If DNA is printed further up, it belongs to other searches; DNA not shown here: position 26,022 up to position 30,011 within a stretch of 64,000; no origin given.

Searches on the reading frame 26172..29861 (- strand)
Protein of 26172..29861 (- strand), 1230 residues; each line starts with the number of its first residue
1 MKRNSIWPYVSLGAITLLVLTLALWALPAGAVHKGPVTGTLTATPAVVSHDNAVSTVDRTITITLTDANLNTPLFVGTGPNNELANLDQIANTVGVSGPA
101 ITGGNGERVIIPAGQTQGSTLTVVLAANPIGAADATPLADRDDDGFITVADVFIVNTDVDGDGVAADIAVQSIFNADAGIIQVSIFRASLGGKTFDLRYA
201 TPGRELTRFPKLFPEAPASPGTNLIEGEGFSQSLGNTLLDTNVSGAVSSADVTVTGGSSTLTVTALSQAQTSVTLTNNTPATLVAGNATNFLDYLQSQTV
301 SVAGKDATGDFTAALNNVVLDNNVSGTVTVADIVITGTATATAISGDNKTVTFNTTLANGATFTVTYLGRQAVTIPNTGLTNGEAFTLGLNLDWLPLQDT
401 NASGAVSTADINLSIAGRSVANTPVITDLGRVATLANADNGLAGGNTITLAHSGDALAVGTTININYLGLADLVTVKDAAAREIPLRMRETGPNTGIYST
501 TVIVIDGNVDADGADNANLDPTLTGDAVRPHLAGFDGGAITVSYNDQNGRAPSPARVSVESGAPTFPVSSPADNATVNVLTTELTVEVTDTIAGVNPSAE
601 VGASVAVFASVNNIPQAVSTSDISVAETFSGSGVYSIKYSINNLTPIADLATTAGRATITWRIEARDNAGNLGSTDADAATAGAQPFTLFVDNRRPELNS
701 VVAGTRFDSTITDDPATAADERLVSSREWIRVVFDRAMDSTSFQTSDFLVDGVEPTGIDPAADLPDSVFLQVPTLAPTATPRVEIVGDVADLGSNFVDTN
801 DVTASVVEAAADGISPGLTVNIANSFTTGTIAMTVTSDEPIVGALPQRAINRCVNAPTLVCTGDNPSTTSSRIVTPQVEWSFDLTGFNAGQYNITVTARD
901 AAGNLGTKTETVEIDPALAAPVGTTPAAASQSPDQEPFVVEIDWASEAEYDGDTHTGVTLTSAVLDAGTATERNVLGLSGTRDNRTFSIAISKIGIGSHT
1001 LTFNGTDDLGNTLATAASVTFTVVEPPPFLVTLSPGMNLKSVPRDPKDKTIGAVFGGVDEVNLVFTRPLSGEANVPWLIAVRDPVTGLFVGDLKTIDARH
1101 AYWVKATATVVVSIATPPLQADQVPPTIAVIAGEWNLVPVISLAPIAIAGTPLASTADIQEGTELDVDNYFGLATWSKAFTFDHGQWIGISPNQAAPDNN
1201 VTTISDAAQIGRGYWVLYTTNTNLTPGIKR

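Call 73: search_protein_families(library=pfam, proteins=[window:26172-29861:-], max_evalue=0.01)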
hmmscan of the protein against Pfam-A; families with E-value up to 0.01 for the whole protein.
window:26172-29861:- (1230 aa): 3 families
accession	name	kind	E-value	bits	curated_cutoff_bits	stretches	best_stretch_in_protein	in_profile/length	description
PF13750.12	Big_3_3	-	0.00042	20.4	27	0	986-1030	4-48/157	Bacterial Ig-like domain (group 3)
PF19077.6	Big_13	-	0.00045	21.1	27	1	870-915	54-101/102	Bacterial Ig-like domain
PF24421.1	Ig_J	-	0.0046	17.5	29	0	879-912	65-98/104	Tip attachment protein J, Ig-like domain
